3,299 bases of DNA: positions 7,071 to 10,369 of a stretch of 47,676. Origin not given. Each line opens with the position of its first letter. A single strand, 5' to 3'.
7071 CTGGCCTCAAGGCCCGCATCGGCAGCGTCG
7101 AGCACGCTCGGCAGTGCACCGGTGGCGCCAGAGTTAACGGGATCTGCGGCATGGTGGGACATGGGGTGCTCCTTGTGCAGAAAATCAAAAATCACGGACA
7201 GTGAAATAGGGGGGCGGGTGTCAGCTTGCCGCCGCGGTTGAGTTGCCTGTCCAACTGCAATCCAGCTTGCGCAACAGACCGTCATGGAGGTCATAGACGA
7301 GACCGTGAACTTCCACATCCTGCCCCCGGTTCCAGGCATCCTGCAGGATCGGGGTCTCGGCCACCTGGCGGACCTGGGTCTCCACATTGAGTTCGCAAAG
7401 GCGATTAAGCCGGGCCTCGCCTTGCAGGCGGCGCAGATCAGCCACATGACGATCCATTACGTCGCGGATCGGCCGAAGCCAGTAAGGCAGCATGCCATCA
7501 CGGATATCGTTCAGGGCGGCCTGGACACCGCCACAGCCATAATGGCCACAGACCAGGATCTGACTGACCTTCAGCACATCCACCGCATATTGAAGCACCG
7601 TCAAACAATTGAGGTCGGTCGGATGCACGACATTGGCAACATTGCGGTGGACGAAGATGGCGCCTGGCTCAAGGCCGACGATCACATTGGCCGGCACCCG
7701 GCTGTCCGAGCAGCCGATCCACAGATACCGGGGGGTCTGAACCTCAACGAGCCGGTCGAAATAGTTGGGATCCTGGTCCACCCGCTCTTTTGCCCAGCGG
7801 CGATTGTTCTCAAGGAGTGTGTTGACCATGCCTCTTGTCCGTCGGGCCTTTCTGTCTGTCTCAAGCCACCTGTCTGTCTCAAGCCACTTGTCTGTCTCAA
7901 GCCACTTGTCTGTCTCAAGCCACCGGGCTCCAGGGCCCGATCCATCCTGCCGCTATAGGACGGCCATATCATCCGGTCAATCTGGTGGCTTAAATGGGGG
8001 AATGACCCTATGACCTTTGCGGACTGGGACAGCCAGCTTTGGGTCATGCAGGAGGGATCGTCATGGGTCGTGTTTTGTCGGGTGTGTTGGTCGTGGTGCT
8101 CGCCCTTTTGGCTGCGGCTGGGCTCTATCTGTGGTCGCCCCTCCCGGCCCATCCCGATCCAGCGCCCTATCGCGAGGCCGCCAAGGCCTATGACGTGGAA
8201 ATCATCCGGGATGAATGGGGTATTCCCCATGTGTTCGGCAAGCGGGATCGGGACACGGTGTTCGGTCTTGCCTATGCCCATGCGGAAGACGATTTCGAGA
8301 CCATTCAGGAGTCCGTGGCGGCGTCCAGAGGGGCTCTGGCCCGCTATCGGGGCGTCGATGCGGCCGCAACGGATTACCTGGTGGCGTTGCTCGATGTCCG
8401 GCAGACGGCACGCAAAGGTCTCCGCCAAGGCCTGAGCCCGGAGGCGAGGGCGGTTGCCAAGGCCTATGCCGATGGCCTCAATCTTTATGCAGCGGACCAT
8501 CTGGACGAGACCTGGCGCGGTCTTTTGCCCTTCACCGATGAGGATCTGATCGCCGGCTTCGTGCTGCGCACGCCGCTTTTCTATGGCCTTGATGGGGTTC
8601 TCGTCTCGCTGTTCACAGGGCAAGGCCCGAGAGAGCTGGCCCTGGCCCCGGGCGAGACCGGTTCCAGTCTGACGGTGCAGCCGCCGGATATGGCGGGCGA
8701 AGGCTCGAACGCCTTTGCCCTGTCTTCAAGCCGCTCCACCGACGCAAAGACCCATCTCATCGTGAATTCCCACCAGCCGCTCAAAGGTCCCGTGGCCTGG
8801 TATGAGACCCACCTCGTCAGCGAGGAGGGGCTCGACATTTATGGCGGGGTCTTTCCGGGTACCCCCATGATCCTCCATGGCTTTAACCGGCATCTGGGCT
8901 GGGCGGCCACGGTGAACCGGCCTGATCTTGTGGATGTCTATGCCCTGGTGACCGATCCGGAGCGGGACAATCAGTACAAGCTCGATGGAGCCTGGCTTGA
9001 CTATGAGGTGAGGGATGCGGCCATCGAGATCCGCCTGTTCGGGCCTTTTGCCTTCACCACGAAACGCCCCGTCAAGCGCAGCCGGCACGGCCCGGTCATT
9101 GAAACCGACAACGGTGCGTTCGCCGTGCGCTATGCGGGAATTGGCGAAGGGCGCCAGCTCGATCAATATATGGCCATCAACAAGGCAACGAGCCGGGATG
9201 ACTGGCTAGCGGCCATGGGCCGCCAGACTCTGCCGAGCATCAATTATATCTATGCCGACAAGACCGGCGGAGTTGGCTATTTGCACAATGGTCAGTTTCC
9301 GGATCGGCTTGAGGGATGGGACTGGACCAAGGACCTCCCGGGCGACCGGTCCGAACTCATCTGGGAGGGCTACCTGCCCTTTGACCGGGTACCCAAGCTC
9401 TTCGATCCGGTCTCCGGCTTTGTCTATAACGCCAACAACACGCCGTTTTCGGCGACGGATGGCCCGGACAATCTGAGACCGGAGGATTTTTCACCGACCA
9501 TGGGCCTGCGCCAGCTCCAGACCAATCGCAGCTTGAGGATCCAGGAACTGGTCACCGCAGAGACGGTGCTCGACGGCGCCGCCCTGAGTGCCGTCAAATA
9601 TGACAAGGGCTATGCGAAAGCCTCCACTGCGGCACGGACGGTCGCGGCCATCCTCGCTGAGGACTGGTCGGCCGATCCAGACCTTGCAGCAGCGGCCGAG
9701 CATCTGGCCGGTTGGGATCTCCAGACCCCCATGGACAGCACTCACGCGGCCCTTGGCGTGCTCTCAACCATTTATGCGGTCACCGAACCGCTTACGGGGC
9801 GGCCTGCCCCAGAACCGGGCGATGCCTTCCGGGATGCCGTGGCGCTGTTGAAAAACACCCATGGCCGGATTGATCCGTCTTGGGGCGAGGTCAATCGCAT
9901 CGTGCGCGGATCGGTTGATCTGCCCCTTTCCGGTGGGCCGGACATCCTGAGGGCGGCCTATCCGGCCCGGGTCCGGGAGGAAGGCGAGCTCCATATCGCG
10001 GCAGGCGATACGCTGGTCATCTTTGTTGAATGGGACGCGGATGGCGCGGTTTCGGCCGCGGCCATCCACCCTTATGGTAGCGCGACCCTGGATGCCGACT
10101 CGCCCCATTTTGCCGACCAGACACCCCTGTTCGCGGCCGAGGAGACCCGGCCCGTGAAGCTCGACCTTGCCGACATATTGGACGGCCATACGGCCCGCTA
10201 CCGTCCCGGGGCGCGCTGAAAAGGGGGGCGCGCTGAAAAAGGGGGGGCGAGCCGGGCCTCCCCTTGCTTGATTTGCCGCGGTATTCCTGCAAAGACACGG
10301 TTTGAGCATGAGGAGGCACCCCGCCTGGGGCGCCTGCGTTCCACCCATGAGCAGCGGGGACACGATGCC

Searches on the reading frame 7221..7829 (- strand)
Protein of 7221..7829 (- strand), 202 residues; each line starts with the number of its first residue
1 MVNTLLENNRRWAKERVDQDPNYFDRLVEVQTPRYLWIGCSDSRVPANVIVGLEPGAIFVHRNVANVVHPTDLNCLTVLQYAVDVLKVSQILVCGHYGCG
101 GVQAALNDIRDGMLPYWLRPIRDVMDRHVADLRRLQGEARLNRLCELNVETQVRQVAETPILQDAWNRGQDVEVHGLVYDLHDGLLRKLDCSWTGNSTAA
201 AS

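Call 10: search_protein_families(library=pfam, proteins=[window:7221-7829:-], max_evalue=0.00001)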
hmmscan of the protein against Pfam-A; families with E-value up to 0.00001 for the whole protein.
window:7221-7829:- (202 aa): 1 family
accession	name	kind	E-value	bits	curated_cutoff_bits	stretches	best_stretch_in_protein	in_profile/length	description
PF00484.24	Pro_CA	-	8.6e-52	176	25.7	1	35-185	1-155/156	Carbonic anhydrase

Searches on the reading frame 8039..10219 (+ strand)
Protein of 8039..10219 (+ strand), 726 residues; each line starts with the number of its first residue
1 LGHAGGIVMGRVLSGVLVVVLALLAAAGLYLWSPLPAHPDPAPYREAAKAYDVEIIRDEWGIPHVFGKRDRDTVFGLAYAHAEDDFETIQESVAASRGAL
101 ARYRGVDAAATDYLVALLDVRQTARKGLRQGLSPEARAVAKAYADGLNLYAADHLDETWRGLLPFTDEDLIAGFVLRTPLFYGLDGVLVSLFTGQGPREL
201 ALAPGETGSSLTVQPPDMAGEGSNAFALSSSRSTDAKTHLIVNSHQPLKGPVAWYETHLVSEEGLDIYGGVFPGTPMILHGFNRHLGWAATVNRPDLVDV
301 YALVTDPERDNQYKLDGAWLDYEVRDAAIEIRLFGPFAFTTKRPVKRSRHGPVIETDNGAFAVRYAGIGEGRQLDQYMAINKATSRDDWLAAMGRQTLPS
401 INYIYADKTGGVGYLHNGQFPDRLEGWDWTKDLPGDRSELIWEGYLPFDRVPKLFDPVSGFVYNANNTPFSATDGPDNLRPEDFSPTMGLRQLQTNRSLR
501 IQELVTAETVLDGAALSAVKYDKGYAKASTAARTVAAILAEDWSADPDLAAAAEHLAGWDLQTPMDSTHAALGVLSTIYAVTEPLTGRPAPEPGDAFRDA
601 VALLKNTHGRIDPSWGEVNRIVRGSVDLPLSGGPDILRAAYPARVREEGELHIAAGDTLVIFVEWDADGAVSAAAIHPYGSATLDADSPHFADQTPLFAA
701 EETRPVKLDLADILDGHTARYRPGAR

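Call 10: search_protein_families(library=pfam, proteins=[window:8039-10219:+], max_evalue=0.00001)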
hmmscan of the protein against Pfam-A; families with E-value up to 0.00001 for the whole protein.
window:8039-10219:+ (726 aa): 1 family
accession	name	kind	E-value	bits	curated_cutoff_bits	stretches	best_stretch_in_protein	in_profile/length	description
PF01804.23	Penicil_amidase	-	2e-110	371.3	21.3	1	52-713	1-673/675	Penicillin amidase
